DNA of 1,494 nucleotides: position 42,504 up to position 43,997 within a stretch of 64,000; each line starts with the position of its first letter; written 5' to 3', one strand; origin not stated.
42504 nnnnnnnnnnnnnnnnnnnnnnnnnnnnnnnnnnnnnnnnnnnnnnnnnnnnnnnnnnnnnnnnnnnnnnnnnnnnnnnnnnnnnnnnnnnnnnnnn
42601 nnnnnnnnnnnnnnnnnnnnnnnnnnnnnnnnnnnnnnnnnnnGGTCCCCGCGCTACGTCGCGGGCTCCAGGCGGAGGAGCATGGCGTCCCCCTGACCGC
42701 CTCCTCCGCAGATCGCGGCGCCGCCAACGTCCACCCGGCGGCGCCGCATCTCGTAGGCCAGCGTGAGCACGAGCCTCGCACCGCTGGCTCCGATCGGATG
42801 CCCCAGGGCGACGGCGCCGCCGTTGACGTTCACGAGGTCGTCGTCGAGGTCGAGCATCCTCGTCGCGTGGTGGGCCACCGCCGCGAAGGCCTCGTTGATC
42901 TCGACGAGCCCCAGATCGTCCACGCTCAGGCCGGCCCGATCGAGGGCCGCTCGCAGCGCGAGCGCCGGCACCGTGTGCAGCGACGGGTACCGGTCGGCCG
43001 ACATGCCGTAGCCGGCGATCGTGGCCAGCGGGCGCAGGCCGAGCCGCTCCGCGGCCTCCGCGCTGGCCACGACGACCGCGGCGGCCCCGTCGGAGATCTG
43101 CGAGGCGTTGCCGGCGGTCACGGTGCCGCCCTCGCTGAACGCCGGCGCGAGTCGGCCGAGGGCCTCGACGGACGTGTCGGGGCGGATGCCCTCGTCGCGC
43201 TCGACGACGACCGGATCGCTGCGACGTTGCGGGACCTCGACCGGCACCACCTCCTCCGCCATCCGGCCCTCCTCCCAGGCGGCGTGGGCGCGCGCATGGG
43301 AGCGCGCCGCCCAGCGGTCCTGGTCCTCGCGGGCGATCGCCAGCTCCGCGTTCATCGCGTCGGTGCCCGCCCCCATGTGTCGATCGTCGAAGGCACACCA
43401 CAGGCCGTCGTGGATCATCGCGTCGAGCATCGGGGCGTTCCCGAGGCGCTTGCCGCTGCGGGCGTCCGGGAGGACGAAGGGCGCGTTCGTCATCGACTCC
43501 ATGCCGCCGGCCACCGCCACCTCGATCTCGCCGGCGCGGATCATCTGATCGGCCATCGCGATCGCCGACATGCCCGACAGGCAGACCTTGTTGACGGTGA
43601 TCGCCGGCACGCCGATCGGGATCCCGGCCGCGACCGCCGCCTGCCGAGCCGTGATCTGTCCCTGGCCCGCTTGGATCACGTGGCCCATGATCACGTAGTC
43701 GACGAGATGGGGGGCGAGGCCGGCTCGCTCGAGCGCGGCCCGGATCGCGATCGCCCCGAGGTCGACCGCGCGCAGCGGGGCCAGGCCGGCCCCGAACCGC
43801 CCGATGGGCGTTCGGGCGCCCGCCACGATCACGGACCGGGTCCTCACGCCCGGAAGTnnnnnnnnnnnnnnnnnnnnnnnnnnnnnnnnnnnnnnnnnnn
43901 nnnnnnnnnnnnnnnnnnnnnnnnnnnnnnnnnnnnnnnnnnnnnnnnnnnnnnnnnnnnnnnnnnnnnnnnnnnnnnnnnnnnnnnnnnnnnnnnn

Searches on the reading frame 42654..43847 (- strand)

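Call 29: search_protein_families(library=pfam, proteins=[window:42654-43847:-], max_evalue=0.001)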
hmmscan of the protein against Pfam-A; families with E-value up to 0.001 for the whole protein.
window:42654-43847:- (397 aa): 3 families
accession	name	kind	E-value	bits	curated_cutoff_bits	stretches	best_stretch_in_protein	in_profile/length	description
PF00108.29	Thiolase_N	-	1.1e-95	320.3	26.4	1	6-263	2-259/260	Thiolase, N-terminal domain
PF02803.24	Thiolase_C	-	3.8e-40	136.8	27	1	272-392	2-122/123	Thiolase, C-terminal domain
PF00109.32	ketoacyl-synt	-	3.7e-05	23.9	20.8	1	81-121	166-206/252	Beta-ketoacyl synthase, N-terminal domain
